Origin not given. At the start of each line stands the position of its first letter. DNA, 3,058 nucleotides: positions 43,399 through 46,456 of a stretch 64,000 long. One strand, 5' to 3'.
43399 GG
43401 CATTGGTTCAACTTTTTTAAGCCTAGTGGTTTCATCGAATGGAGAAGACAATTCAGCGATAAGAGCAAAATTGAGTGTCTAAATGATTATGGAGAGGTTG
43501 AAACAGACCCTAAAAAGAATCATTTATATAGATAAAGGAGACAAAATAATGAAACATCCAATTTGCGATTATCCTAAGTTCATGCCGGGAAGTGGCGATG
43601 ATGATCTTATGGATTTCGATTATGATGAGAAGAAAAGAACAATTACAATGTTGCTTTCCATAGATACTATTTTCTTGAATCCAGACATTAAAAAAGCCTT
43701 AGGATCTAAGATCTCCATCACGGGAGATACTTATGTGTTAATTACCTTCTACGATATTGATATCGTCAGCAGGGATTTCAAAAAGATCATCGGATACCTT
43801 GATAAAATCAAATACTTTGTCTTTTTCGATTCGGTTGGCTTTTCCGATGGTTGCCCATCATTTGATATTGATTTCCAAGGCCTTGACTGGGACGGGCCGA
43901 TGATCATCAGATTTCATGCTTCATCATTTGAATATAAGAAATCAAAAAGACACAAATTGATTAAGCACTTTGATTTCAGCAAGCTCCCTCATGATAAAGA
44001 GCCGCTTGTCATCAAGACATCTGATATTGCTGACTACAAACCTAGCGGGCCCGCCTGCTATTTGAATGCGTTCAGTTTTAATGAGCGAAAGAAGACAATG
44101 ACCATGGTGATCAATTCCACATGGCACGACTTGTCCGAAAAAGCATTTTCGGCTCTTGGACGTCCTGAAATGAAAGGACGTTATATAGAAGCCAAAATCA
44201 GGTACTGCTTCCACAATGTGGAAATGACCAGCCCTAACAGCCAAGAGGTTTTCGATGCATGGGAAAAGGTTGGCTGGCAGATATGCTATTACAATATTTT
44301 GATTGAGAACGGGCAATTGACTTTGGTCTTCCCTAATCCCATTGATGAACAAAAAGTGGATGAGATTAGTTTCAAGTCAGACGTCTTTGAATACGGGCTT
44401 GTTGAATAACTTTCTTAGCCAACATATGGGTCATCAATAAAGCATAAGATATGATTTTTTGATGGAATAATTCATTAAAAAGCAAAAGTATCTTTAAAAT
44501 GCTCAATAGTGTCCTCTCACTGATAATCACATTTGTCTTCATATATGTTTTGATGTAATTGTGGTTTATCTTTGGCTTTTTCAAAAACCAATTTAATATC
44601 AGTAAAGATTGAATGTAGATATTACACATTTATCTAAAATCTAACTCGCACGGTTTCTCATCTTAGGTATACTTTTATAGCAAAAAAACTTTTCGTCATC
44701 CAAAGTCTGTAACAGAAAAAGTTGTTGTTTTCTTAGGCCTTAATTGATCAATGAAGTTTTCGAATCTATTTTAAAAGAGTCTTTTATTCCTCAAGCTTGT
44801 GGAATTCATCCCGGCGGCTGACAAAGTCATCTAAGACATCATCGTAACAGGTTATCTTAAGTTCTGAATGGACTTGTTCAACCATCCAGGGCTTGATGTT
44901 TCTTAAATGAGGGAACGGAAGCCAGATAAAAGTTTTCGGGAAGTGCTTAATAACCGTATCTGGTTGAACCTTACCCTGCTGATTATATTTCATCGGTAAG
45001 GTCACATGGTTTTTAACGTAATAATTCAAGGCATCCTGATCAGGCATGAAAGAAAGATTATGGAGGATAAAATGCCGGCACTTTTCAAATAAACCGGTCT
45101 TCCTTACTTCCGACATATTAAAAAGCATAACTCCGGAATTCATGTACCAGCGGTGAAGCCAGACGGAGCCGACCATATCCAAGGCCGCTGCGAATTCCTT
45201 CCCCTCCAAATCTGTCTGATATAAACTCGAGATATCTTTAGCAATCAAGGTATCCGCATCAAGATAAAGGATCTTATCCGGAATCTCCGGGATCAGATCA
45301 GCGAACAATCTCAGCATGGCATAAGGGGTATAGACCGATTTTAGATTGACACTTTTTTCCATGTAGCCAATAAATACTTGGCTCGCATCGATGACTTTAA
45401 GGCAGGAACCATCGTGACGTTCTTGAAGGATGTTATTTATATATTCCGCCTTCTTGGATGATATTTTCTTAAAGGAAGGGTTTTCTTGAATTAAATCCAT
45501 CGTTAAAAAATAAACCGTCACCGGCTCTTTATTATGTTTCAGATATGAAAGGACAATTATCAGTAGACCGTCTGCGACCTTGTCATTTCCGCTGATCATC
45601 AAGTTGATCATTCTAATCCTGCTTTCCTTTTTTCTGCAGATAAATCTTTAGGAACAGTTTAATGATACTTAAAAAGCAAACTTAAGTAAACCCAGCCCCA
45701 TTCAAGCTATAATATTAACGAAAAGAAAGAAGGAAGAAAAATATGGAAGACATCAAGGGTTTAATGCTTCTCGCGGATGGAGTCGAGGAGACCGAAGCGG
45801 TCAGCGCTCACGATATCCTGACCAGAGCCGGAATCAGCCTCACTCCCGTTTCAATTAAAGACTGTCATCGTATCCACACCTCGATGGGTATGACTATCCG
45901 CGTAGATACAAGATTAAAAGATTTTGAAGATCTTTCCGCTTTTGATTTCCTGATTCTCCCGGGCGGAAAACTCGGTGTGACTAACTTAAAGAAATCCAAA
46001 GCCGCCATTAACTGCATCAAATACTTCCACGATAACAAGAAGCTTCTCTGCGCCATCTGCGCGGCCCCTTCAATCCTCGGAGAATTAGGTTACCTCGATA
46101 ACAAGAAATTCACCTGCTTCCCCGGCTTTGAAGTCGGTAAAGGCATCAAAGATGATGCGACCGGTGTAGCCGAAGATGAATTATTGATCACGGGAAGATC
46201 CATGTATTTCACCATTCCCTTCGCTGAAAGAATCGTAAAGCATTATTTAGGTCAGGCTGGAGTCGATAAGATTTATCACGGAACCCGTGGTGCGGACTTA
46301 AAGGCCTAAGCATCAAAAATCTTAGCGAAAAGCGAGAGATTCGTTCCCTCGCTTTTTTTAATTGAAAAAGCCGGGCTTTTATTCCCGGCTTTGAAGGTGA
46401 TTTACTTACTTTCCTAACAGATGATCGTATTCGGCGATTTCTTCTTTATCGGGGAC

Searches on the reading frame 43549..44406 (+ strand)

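Call 7: search_protein_families(library=pfam, proteins=[window:43549-44406:+], max_evalue=1)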
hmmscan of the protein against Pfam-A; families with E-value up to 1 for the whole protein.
window:43549-44406:+ (286 aa): 0 families

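Call 8: search_protein_families(library=ncbifam, proteins=[window:43549-44406:+], max_evalue=1)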
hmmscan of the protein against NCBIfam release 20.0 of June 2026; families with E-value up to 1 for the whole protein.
window:43549-44406:+ (286 aa): 0 families

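Call 33: search_protein_families(library=padloc, proteins=[window:43549-44406:+, L003:7869-8378:+, L003:8391-8786:+, L003:6937-7716:-], max_evalue=1)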
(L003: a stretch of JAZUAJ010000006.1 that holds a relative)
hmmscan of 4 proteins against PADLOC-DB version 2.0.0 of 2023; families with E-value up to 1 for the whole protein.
window:43549-44406:+ (286 aa): 0 families

L003:7869-8378:+ (170 aa): 0 families

L003:8391-8786:+ (132 aa): 0 families

L003:6937-7716:- (260 aa): 0 families

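Call 34: search_protein_families(library=phrogs, proteins=[window:43549-44406:+, L003:7869-8378:+, L003:8391-8786:+, L003:6937-7716:-], max_evalue=1)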
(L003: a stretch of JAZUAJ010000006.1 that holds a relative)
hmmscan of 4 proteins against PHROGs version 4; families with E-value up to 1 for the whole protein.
window:43549-44406:+ (286 aa): 4 families
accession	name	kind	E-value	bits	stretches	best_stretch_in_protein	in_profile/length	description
phrog_22516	-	unknown function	0.033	15.1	1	171-240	3-74/108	-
phrog_23730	-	unknown function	0.059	13.9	1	15-141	15-139/173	-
phrog_11102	-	unknown function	0.16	13.6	0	58-99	40-77/92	-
phrog_24018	-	unknown function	0.42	11.8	0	214-250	10-46/59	-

L003:7869-8378:+ (170 aa): 0 families

L003:8391-8786:+ (132 aa): 0 families

L003:6937-7716:- (260 aa): 1 family
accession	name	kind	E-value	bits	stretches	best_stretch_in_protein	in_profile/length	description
phrog_10725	-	unknown function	0.68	11.3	1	53-94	11-55/110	-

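Call 53: search_protein_families(library=pfam, proteins=[L009:6441-6836:+, L009:7111-7584:+, L003:8391-8786:+, L007:3972-4370:+, L010:521-880:+, L021:594-1112:+, L023:6444-6959:+, L029:482-985:+, L027:6449-6874:+, L024:445-855:+], max_evalue=1)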
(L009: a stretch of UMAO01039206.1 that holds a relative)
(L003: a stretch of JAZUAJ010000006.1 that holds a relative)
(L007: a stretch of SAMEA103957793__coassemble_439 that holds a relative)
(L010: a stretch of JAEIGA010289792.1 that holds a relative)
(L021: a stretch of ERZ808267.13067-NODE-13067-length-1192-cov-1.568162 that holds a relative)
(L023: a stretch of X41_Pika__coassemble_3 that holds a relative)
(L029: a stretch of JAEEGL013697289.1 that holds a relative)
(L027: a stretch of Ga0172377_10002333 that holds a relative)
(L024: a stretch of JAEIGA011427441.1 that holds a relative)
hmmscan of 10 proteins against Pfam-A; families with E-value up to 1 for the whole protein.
L009:6441-6836:+ (132 aa): 1 family
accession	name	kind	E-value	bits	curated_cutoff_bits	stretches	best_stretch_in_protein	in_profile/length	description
PF24903.1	OB_MEIOB_N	-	0.11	12.2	27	1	19-77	42-97/140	MEIOB, N-terminal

L009:7111-7584:+ (158 aa): 2 families
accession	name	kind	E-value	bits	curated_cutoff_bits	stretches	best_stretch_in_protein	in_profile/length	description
PF18665.6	TetR_C_37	-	0.005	17.9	27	1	98-146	12-60/117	Tetracyclin repressor-like, C-terminal domain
PF22967.3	Ig_NUP210_1st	-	0.043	14.4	27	1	102-144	15-58/92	NUP210 Ig-like domain 1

L003:8391-8786:+ (132 aa): 2 families
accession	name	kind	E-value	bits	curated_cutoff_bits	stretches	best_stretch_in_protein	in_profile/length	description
PF15594.11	Imm50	-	0.06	13.9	27.1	1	41-89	48-96/118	Immunity protein 50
PF13648.12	Lipocalin_4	-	0.095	14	22.4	1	39-99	16-72/89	Lipocalin-like domain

L007:3972-4370:+ (133 aa): 0 families

L010:521-880:+ (120 aa): 0 families

L021:594-1112:+ (173 aa): 1 family
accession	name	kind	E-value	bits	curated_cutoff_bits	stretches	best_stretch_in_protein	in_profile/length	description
PF05553.16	DUF761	-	0.06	13.4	22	1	145-159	3-17/36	Cotton fibre expressed protein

L023:6444-6959:+ (172 aa): 0 families

L029:482-985:+ (168 aa): 0 families

L027:6449-6874:+ (142 aa): 0 families

L024:445-855:+ (137 aa): 0 families

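Call 67: search_protein_families(library=pfam, proteins=[L003:6937-7716:-, L006:343-1101:-, L007:4608-5594:-, L023:5019-5834:-, L002:1840-2628:-, L009:7685-8041:+, L009:8031-8573:+, L003:6807-6932:-, L009:4888-5463:+, L009:4080-4823:+], max_evalue=1)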
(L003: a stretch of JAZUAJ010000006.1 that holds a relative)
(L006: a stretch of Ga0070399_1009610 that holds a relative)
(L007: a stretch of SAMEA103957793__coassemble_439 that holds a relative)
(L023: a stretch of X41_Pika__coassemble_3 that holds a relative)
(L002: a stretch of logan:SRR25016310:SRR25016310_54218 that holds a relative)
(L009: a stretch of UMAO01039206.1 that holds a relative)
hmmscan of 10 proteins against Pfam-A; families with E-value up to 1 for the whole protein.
L003:6937-7716:- (260 aa): 3 families
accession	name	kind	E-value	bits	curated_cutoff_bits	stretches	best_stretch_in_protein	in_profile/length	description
PF17334.7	CsgA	-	0.013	16.8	25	1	16-65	24-73/83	Minor curli fiber component A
PF19789.6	DUF6273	-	0.027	14.8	23.5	1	55-85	31-61/172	Domain of unknown function (DUF6273)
PF20417.3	Gemin6_C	-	0.13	12.4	33.4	1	56-111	13-69/80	Gemin6 C-terminal domain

L006:343-1101:- (253 aa): 0 families

L007:4608-5594:- (329 aa): 2 families
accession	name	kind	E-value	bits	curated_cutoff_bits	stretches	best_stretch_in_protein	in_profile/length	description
PF25583.1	WCX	-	0.00029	21.5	23.9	1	251-325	2-75/76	WCX domain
PF14552.11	Tautomerase_2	-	0.3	11.7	28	0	168-195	4-31/82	Tautomerase enzyme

L023:5019-5834:- (272 aa): 0 families

L002:1840-2628:- (263 aa): 0 families

L009:7685-8041:+ (119 aa): 5 families
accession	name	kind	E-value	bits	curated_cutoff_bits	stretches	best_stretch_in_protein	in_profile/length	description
PF01381.28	HTH_3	-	1.2e-05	25.7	23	1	9-59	1-51/55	Helix-turn-helix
PF13560.12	HTH_31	-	2.2e-05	25.1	27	1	5-63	2-61/64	Helix-turn-helix domain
PF12844.13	HTH_19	-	0.00016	22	30.2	1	6-49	1-41/64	Helix-turn-helix domain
PF13413.12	HTH_25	-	0.002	18.3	24.6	1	10-41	3-34/62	Helix-turn-helix domain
PF21291.3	CYNS_N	-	0.13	12.7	27.1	1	12-66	11-65/69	Cyanate hydratase, N-terminal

L009:8031-8573:+ (181 aa): 3 families
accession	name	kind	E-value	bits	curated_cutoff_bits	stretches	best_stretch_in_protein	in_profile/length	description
PF06114.19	Peptidase_M78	-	5.6e-06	26.6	22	1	83-162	35-119/123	IrrE N-terminal-like domain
PF14891.12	Peptidase_M91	-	0.16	12.8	25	1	54-101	65-103/176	Effector protein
PF24964.1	DUF7769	-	0.22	11.6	27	1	146-161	26-41/55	Domain of unknown function (DUF7769)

L003:6807-6932:- (42 aa): 0 families

L009:4888-5463:+ (192 aa): 2 families
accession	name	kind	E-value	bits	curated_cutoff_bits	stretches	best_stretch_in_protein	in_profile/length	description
PF03178.21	CPSF_A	-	0.12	12.2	27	1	120-157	172-207/319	CPSF A subunit region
PF23033.1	DUF7034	-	0.31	11.7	27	1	21-99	32-102/119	Domain of unknown function (DUF7034)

L009:4080-4823:+ (248 aa): 1 family
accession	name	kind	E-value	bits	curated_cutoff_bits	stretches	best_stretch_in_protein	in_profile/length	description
PF00795.27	CN_hydrolase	-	2.9e-21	76.4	23.2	1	6-248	2-247/256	Carbon-nitrogen hydrolase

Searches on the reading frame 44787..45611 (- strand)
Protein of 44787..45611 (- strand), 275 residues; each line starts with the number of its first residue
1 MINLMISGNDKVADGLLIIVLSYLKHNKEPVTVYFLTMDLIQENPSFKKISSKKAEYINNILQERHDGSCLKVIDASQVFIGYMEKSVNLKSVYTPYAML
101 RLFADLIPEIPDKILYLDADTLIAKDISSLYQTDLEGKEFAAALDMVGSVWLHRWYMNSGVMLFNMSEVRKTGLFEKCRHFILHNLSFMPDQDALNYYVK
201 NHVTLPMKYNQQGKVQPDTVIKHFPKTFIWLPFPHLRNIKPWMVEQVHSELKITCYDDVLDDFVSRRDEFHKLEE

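Call 33: search_protein_families(library=padloc, proteins=[L003:7869-8378:+, L003:8391-8786:+, L003:6937-7716:-], max_evalue=1)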
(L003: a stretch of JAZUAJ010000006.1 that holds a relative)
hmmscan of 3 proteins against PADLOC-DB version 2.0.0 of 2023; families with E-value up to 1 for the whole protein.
L003:7869-8378:+ (170 aa): 0 families

L003:8391-8786:+ (132 aa): 0 families

L003:6937-7716:- (260 aa): 0 families

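Call 34: search_protein_families(library=phrogs, proteins=[L003:7869-8378:+, L003:8391-8786:+, L003:6937-7716:-], max_evalue=1)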
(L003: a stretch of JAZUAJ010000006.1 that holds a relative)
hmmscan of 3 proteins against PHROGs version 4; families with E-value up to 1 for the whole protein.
L003:7869-8378:+ (170 aa): 0 families

L003:8391-8786:+ (132 aa): 0 families

L003:6937-7716:- (260 aa): 1 family
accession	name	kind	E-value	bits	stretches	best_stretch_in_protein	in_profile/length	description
phrog_10725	-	unknown function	0.68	11.3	1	53-94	11-55/110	-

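Call 53: search_protein_families(library=pfam, proteins=[L009:6441-6836:+, L009:7111-7584:+, L003:8391-8786:+, L007:3972-4370:+, L010:521-880:+, L021:594-1112:+, L023:6444-6959:+, L029:482-985:+, L027:6449-6874:+, L024:445-855:+], max_evalue=1)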
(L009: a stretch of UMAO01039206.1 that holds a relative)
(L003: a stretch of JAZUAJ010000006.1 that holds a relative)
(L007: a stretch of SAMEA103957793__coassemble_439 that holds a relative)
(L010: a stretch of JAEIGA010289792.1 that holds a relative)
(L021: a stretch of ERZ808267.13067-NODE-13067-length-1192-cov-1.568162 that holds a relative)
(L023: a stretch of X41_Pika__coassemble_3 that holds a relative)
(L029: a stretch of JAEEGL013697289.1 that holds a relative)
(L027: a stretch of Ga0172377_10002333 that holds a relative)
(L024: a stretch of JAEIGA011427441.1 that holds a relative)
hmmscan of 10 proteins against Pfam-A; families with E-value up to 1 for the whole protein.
L009:6441-6836:+ (132 aa): 1 family
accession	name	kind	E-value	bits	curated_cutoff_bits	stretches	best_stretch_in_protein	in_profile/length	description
PF24903.1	OB_MEIOB_N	-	0.11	12.2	27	1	19-77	42-97/140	MEIOB, N-terminal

L009:7111-7584:+ (158 aa): 2 families
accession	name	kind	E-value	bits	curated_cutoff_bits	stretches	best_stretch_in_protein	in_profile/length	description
PF18665.6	TetR_C_37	-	0.005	17.9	27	1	98-146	12-60/117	Tetracyclin repressor-like, C-terminal domain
PF22967.3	Ig_NUP210_1st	-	0.043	14.4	27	1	102-144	15-58/92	NUP210 Ig-like domain 1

L003:8391-8786:+ (132 aa): 2 families
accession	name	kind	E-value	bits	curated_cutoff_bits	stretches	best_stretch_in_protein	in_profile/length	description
PF15594.11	Imm50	-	0.06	13.9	27.1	1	41-89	48-96/118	Immunity protein 50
PF13648.12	Lipocalin_4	-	0.095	14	22.4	1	39-99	16-72/89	Lipocalin-like domain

L007:3972-4370:+ (133 aa): 0 families

L010:521-880:+ (120 aa): 0 families

L021:594-1112:+ (173 aa): 1 family
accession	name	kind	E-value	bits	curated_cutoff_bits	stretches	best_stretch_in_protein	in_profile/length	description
PF05553.16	DUF761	-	0.06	13.4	22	1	145-159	3-17/36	Cotton fibre expressed protein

L023:6444-6959:+ (172 aa): 0 families

L029:482-985:+ (168 aa): 0 families

L027:6449-6874:+ (142 aa): 0 families

L024:445-855:+ (137 aa): 0 families

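Call 67: search_protein_families(library=pfam, proteins=[L003:6937-7716:-, L006:343-1101:-, L007:4608-5594:-, L023:5019-5834:-, L002:1840-2628:-, L009:7685-8041:+, L009:8031-8573:+, L003:6807-6932:-, L009:4888-5463:+, L009:4080-4823:+], max_evalue=1)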
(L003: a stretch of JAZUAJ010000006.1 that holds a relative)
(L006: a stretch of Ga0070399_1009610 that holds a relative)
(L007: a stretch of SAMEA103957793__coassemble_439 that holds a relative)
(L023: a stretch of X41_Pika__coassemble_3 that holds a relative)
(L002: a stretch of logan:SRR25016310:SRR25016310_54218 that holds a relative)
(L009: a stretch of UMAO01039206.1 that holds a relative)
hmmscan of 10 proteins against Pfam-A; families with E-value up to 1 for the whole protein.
L003:6937-7716:- (260 aa): 3 families
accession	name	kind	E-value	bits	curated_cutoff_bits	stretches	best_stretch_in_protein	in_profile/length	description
PF17334.7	CsgA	-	0.013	16.8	25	1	16-65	24-73/83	Minor curli fiber component A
PF19789.6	DUF6273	-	0.027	14.8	23.5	1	55-85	31-61/172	Domain of unknown function (DUF6273)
PF20417.3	Gemin6_C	-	0.13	12.4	33.4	1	56-111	13-69/80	Gemin6 C-terminal domain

L006:343-1101:- (253 aa): 0 families

L007:4608-5594:- (329 aa): 2 families
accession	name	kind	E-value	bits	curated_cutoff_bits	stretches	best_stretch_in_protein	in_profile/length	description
PF25583.1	WCX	-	0.00029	21.5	23.9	1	251-325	2-75/76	WCX domain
PF14552.11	Tautomerase_2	-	0.3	11.7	28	0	168-195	4-31/82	Tautomerase enzyme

L023:5019-5834:- (272 aa): 0 families

L002:1840-2628:- (263 aa): 0 families

L009:7685-8041:+ (119 aa): 5 families
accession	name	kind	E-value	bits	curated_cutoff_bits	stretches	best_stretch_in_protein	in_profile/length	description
PF01381.28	HTH_3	-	1.2e-05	25.7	23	1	9-59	1-51/55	Helix-turn-helix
PF13560.12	HTH_31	-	2.2e-05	25.1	27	1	5-63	2-61/64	Helix-turn-helix domain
PF12844.13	HTH_19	-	0.00016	22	30.2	1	6-49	1-41/64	Helix-turn-helix domain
PF13413.12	HTH_25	-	0.002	18.3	24.6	1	10-41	3-34/62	Helix-turn-helix domain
PF21291.3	CYNS_N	-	0.13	12.7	27.1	1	12-66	11-65/69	Cyanate hydratase, N-terminal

L009:8031-8573:+ (181 aa): 3 families
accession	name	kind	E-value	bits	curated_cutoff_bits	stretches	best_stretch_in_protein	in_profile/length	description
PF06114.19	Peptidase_M78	-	5.6e-06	26.6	22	1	83-162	35-119/123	IrrE N-terminal-like domain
PF14891.12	Peptidase_M91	-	0.16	12.8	25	1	54-101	65-103/176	Effector protein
PF24964.1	DUF7769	-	0.22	11.6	27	1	146-161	26-41/55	Domain of unknown function (DUF7769)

L003:6807-6932:- (42 aa): 0 families

L009:4888-5463:+ (192 aa): 2 families
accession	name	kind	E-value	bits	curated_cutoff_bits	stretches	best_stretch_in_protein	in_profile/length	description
PF03178.21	CPSF_A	-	0.12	12.2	27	1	120-157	172-207/319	CPSF A subunit region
PF23033.1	DUF7034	-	0.31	11.7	27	1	21-99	32-102/119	Domain of unknown function (DUF7034)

L009:4080-4823:+ (248 aa): 1 family
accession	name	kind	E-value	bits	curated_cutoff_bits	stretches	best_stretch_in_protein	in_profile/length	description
PF00795.27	CN_hydrolase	-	2.9e-21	76.4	23.2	1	6-248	2-247/256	Carbon-nitrogen hydrolase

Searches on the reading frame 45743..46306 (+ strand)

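Call 72: search_protein_families(library=pfam, proteins=[window:45743-46306:+], max_evalue=0.00001)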
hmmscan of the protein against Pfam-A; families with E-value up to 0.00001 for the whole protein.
window:45743-46306:+ (188 aa): 1 family
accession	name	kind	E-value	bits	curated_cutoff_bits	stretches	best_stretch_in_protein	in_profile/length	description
PF01965.30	DJ-1_PfpI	-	3.2e-31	108.8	26.6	1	7-166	4-164/165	DJ-1/PfpI family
